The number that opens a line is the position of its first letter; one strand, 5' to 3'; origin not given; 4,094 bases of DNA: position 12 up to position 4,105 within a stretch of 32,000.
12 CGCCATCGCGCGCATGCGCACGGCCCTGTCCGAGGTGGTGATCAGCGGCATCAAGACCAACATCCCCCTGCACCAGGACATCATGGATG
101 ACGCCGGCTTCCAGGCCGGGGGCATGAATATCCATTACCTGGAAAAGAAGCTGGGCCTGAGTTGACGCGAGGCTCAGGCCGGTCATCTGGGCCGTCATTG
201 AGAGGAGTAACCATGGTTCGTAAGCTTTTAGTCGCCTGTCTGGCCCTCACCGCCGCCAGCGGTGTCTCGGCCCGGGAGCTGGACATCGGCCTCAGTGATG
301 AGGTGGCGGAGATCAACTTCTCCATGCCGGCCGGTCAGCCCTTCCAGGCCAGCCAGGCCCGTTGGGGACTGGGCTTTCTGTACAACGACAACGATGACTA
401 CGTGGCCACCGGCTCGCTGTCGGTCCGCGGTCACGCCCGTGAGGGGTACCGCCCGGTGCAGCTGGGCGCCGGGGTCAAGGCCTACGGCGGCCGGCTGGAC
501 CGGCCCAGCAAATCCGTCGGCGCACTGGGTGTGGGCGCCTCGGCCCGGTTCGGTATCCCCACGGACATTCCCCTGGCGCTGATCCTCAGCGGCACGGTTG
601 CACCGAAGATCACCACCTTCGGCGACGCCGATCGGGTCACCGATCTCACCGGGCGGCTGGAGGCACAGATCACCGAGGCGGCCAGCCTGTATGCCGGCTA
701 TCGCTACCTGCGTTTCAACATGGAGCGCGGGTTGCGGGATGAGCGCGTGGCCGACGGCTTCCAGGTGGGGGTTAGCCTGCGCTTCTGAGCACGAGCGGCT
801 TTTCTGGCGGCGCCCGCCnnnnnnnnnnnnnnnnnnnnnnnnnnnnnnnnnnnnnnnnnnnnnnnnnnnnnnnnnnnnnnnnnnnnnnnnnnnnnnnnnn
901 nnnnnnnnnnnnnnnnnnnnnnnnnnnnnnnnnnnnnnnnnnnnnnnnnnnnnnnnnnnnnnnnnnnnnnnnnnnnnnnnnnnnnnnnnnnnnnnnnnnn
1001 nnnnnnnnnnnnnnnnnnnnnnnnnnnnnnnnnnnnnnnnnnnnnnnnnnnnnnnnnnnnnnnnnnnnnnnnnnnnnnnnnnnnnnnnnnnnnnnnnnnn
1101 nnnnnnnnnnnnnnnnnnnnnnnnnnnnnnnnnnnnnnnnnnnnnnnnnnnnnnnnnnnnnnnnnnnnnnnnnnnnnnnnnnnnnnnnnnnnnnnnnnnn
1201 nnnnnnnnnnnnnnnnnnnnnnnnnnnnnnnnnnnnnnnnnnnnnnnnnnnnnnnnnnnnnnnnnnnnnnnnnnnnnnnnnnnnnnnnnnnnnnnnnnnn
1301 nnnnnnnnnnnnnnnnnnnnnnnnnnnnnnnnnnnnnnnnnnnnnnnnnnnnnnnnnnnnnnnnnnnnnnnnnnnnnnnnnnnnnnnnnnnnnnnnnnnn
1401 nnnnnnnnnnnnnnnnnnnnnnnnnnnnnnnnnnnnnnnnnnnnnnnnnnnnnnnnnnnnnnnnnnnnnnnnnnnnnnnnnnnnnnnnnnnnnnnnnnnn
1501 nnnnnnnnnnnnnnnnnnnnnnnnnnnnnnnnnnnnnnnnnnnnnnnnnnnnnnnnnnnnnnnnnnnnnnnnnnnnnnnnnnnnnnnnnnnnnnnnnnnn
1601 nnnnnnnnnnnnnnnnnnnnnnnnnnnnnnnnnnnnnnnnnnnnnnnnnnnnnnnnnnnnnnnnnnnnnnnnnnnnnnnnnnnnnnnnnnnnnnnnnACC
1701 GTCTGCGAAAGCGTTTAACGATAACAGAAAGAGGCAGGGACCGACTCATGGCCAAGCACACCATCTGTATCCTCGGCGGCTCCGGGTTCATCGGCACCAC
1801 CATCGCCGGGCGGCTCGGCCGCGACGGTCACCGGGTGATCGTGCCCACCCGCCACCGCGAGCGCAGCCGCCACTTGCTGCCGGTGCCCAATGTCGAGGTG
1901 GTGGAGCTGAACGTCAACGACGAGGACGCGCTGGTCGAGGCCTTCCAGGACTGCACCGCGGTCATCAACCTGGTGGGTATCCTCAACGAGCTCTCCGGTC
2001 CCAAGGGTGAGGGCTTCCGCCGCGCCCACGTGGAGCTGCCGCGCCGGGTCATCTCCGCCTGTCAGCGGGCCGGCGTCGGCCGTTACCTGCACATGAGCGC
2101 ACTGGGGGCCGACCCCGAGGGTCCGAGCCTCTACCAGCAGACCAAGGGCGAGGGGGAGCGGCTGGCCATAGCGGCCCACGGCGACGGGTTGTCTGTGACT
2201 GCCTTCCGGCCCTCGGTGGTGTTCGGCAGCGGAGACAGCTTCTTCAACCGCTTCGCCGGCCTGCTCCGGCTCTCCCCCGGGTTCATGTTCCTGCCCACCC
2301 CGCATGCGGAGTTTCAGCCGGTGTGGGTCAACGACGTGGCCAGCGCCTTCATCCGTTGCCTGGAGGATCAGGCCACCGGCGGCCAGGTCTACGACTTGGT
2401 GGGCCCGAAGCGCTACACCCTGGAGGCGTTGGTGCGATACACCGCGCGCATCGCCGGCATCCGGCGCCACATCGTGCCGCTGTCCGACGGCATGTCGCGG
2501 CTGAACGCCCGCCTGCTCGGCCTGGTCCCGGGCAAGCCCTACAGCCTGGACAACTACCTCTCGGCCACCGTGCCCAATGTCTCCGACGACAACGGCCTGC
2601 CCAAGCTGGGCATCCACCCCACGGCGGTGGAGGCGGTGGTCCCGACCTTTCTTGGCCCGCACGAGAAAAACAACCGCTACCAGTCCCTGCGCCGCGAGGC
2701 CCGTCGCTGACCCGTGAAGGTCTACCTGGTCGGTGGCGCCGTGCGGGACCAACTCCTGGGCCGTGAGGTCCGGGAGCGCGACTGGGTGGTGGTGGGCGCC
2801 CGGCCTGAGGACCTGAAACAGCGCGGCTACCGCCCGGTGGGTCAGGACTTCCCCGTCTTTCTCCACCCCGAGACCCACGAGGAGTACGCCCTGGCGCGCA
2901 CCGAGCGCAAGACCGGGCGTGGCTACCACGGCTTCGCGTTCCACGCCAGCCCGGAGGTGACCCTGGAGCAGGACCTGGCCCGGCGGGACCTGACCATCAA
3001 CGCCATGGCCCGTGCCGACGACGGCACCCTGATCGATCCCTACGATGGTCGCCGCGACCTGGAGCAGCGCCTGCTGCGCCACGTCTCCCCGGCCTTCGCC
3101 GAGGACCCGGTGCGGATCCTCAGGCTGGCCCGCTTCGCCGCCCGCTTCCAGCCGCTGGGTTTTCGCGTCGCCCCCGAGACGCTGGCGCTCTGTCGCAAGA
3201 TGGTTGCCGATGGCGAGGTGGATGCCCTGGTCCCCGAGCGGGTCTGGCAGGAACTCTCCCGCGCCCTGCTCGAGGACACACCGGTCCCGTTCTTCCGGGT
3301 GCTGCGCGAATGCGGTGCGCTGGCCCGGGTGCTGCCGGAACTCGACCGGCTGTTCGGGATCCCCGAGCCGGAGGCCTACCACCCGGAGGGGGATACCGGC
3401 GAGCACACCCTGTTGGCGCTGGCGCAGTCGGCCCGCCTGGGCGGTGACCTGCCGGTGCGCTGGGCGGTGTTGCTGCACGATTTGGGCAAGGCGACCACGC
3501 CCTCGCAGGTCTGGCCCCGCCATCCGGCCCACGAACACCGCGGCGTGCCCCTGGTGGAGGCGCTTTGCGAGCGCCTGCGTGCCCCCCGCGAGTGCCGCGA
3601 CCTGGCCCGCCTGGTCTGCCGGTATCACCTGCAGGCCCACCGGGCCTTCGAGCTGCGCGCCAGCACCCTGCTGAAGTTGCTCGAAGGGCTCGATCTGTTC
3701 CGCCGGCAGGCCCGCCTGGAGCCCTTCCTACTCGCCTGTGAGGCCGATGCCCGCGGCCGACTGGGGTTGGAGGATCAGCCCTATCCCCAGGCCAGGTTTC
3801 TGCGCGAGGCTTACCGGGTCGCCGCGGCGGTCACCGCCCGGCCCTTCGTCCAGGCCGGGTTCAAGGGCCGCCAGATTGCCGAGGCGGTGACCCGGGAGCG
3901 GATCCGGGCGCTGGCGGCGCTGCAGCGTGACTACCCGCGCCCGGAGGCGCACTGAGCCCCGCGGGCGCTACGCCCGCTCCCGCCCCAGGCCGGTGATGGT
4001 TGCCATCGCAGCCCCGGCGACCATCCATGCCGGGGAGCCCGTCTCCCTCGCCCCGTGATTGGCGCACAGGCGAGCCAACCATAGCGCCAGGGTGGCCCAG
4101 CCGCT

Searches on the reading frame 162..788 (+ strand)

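Call 46: search_protein_families(library=pfam, proteins=[window:162-788:+], max_evalue=0.01)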
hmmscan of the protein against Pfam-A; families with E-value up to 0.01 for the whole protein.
window:162-788:+ (208 aa): 2 families
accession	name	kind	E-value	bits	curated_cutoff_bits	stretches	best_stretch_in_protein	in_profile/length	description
PF07437.17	YfaZ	-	3.4e-14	53.3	23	1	20-208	2-180/180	YfaZ precursor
PF13505.12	OMP_b-brl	-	0.0046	17.6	28.7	0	23-208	5-175/175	Outer membrane protein beta-barrel domain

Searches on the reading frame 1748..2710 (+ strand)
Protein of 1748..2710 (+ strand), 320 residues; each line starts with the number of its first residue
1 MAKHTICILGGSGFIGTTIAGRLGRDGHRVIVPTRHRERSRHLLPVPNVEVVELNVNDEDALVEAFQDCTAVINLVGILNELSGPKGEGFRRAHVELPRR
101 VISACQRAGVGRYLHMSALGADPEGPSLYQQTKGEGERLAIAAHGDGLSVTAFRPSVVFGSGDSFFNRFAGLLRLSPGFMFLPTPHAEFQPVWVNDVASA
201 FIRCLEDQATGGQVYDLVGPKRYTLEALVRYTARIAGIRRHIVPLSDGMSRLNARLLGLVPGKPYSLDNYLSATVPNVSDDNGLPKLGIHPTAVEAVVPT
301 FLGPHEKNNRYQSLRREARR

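Call 46: search_protein_families(library=pfam, proteins=[window:1748-2710:+], max_evalue=0.01)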
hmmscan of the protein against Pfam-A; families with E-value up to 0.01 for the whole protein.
window:1748-2710:+ (320 aa): 10 families
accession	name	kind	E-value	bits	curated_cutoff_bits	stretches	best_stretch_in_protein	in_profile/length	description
PF01370.27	Epimerase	-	2.8e-20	73.2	20.9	1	6-215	1-237/240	NAD dependent epimerase/dehydratase family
PF13460.12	NAD_binding_10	-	1.4e-15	58.1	27.2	1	10-131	1-111/184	NAD(P)H-binding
PF01073.25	3Beta_HSD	-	4.9e-13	49.2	22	2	8-119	2-117/280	3-beta hydroxysteroid dehydrogenase/isomerase family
PF05368.20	NmrA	-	1.6e-10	41.6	27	1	3-117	2-106/298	NmrA-like family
PF03435.24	Sacchrp_dh_NADP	-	1e-06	29.6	25.1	1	6-77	1-77/129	Saccharopine dehydrogenase NADP binding domain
PF04321.23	RmlD_sub_bind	-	3.4e-05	23.5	27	0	5-75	2-58/287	RmlD substrate binding domain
PF07993.18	NAD_binding_4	-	0.00017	21.3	20.1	1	125-163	173-210/258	Male sterility protein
PF03807.23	F420_oxidored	-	0.00046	21.2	21.6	1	5-54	1-51/94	NADP oxidoreductase coenzyme F420-dependent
PF00106.31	adh_short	-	0.0011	19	26.6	1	5-79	2-81/195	short chain dehydrogenase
PF16363.11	GDP_Man_Dehyd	-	0.0013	18.7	27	1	8-75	2-82/332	GDP-mannose 4,6 dehydratase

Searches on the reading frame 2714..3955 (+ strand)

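Call 46: search_protein_families(library=pfam, proteins=[window:2714-3955:+], max_evalue=0.01)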
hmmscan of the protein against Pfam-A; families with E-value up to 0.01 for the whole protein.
window:2714-3955:+ (413 aa): 3 families
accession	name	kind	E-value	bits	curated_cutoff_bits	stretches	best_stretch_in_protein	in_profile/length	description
PF01743.26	PolyA_pol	-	4.6e-19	69.4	23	1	3-122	1-126/126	Poly A polymerase head domain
PF12627.12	PolyA_pol_RNAbd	-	2e-12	47.1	22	1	149-212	1-62/64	Probable RNA and SrmB- binding site of polymerase A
PF01966.28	HD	-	1.2e-08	35.7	22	1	229-311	2-92/116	HD domain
